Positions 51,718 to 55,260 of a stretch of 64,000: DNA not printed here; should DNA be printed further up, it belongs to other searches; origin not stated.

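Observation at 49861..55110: Translationally adjacent M60-like peptidase + GH31 glycosidase with CBM32 and NPCBM modules: candidate O-glycoprotein (mucin-type) degradation operon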

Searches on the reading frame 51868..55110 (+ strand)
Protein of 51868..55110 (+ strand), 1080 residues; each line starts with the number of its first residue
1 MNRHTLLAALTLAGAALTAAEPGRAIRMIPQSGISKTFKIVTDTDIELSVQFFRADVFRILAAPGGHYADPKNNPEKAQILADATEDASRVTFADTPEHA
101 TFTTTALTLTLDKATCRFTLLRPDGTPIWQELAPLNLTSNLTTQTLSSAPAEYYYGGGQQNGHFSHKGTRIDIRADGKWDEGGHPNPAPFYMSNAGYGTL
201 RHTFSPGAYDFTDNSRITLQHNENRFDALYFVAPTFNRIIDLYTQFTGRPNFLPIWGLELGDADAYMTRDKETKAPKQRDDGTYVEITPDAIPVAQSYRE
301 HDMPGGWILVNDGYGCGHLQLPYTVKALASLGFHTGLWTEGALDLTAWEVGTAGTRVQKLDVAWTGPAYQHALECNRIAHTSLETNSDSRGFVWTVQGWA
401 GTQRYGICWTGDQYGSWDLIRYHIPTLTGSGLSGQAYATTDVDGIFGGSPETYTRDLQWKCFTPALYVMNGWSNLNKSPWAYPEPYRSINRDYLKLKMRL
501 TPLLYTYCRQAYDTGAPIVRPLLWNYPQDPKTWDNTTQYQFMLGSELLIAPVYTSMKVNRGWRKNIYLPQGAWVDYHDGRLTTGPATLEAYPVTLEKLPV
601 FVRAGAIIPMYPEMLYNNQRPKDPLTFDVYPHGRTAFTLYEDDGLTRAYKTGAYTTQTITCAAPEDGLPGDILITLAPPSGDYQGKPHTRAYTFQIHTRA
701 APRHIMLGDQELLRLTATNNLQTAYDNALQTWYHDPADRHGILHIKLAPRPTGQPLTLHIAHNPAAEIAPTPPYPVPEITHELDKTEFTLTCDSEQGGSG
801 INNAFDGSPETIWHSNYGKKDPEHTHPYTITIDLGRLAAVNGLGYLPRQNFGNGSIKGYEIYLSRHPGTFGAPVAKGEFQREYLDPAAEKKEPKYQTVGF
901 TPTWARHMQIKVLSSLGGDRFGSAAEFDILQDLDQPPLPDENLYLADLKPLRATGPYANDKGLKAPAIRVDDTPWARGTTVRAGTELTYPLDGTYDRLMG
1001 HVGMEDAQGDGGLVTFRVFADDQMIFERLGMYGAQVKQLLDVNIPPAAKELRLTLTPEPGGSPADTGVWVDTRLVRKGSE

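Call 6: search_protein_families(library=pfam, proteins=[window:51868-55110:+], max_evalue=0.01)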
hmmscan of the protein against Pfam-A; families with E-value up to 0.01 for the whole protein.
window:51868-55110:+ (1080 aa): 7 families
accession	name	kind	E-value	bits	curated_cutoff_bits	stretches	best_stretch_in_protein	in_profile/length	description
PF01055.32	Glyco_hydro_31_2nd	-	1.2e-25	91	23.5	1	378-506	197-327/328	Glycosyl hydrolases family 31 TIM-barrel domain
PF21365.3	Glyco_hydro_31_3rd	-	3.1e-23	82.5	24.4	1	515-608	1-87/87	Glycosyl hydrolase family 31 C-terminal domain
PF08305.17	NPCBM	-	1.2e-18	67.8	23.9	1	943-1074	3-136/137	NPCBM/NEW2 domain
PF17137.9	DUF5110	-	2.4e-18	66.4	27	1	624-698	1-70/71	Domain of unknown function (DUF5110)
PF00754.31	F5_F8_type_C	-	1.4e-14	54.7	28.2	1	791-927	3-127/127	F5/8 type C domain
PF13802.12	Gal_mutarotas_2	-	6.7e-14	53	27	1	48-210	2-184/184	Glycosyl hydrolase 31 N-terminal galactose mutarotase-like domain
PF22633.2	F5_F8_type_C_2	-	0.00029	21.8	27.8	1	803-869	1-61/91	NedA-like, galactose-binding domain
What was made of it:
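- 51868..55110 (+): GH31 glycoside hydrolase, 1080 aa, predicted alpha-N-acetylgalactosaminidase (GH31_18-like) with a Sec signal peptide (aa 1-~20). Pfam domains (call 6).
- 52009..52497 (+): GH31 N-terminal beta-sandwich domain (aa 48-210). Pfam PF13802, 53 bits (call 6).
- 52615..53385 (+): GH31 catalytic (beta/alpha)8 domain (about aa 250-506). Holds the nucleophile D361 (52948-52950, motif KLDVAW) and the acid/base D412 (53101-53103, motif WTGDQ). Pfam PF01055 (call 6).
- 53410..53961 (+): GH31 proximal and distal C-terminal beta-sandwich domains (aa 515-608 and 624-698). Pfam PF21365 82 bits and PF17137 66 bits (call 6).
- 54238..54648 (+): CBM32 (F5/8 type C) carbohydrate-binding module (aa 791-927). 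Pfam PF00754, 55 bits (call 6).
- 54694..55089 (+): NPCBM/NEW2 (CBM51-type) module (aa 943-1074). Pfam PF08305, 68 bits (call 6).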

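Call 7: search_protein_families(library=ncbifam, proteins=[window:51868-55110:+], max_evalue=0.01)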
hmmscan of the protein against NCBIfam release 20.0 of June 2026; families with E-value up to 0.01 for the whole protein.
window:51868-55110:+ (1080 aa): 4 families
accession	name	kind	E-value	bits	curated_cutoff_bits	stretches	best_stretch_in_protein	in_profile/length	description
NF040948.1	alpha_gluc_MalA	equivalog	1.5e-38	132.5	800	1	381-615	383-615/627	alpha-glucosidase MalA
NF007940.0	PRK10658.1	equivalog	1.6e-36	126.1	606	2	388-631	457-691/771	alpha-xylosidase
NF007746.0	PRK10426.1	equivalog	2.6e-27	95.5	553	1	380-608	439-670/683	alpha-glucosidase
NF040533.1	endo_SpGH101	exception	0.0037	14.4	2900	1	794-860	1769-1831/1962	SpGH101 family endo-alpha-N-acetylgalactosaminidase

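Call 8: search_solved_structures(query=window:51868-55110:+, max_evalue=0.001, show_alignments=2)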
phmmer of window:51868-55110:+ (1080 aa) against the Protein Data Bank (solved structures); distinct sequences matched with E-value up to 0.001: 93 (the best 60 are shown).
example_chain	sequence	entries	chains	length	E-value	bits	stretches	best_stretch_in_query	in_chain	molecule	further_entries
6m76_A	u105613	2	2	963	5.2e-113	381.8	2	293-719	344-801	LPXTG-motif cell wall anchor domain protein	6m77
7f7r_A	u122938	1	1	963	2.5e-112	379.5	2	293-719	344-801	GH31 alpha-N-acetylgalactosaminidase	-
7f7q_A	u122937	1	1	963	6.7e-112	378.1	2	293-719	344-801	GH31 alpha-N-acetylgalactosaminidase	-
6jr8_A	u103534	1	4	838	1.9e-52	181.2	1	385-715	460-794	Candidate alpha-glycosidase Glycoside hydrolase family 31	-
6jr6_A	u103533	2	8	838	1.9e-52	181.2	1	385-715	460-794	Candidate alpha-glycosidase Glycoside hydrolase family 31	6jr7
5x7o_A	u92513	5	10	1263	4.8e-41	143.4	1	448-761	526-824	Glycoside hydrolase family 31 alpha-glucosidase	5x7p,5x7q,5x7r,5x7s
9kz6_A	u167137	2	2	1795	1.1e-39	139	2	386-613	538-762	Maltase-glucoamylase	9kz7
8d43_A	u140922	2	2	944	6.7e-36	126.4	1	389-651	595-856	Neutral alpha-glucosidase AB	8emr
5f7c_A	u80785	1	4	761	2.3e-35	124.6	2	388-615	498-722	Alpha-glucosidase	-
4b9y_A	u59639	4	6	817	2.6e-35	124.4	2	380-700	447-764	ALPHA-GLUCOSIDASE, PUTATIVE, ADG31B | Oligosaccharide 4-alpha-D-glucosyltransferase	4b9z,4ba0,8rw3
5i23_A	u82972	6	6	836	3.2e-35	124.1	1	380-700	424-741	Oligosaccharide 4-alpha-D-glucosyltransferase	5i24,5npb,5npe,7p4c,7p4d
5npc_A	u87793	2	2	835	3.5e-35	124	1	380-700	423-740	Oligosaccharide 4-alpha-D-glucosyltransferase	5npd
7kbj_A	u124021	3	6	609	6e-34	119.9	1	389-651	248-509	Neutral alpha-glucosidase AB Trypsin-cleaved Fragment #3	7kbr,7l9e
5f0e_A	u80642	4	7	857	1.3e-33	118.8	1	389-651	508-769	Neutral alpha-glucosidase AB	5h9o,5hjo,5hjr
5ief_A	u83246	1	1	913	1.4e-33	118.7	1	389-651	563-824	Neutral alpha-glucosidase AB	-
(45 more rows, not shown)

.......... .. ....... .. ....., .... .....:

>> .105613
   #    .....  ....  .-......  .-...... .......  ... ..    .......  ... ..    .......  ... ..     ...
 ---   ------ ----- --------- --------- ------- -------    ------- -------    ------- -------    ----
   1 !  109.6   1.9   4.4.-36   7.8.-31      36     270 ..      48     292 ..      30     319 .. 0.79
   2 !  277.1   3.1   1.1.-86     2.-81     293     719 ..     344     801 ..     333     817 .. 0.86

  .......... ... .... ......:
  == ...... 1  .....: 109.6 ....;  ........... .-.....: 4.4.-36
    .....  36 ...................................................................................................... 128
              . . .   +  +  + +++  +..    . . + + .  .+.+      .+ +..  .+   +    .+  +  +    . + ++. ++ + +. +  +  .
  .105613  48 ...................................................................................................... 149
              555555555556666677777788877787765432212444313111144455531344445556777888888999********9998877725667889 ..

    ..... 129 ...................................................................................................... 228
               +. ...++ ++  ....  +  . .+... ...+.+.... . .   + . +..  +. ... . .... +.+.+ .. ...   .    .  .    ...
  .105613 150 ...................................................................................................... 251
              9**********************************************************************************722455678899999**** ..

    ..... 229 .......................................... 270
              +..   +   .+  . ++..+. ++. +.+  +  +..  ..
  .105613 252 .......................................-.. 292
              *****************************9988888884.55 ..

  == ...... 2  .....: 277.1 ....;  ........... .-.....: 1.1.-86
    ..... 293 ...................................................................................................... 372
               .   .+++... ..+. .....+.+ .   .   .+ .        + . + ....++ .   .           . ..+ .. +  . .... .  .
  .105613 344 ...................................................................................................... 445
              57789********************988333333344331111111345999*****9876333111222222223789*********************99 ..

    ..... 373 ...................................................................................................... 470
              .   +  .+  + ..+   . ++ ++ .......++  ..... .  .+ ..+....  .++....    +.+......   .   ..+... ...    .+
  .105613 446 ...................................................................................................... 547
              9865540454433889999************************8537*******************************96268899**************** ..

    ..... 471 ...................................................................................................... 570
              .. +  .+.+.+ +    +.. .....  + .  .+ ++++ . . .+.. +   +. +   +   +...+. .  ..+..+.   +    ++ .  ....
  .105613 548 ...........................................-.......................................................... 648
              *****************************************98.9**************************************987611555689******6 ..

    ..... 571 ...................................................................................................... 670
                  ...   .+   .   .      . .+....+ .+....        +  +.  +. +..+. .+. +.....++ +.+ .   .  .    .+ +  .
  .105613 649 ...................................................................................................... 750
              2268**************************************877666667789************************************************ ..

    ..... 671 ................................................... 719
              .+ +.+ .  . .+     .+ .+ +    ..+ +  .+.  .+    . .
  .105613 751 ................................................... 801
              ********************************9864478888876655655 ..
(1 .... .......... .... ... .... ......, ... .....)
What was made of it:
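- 51868..55110 (+): Best solved relative is the EfGH31 alpha-GalNAcase 6m76, E 5e-113 and 382 bits, against 2e-52 for the next GH31 (call 8).
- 52009..52497 (+): Aligns to EfGH31 residues 48-292 (call 8).
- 52615..53385 (+): D412 aligns with EfGH31 D508 by a +21 numbering offset (call 8).
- On GH31 subfamily 18 (alpha-N-acetylgalactosaminidases): D412, in WTGDQ, aligns with D508 (call 8). The next solved GH31, FjDex31A, scores 181 bits, and alpha-glucosidases and alpha-xylosidases score 143 bits or less (call 8).
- The EfGH31 match extends across the N-terminal, catalytic and C-terminal domains at twice the score of any other GH31 (call 8).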
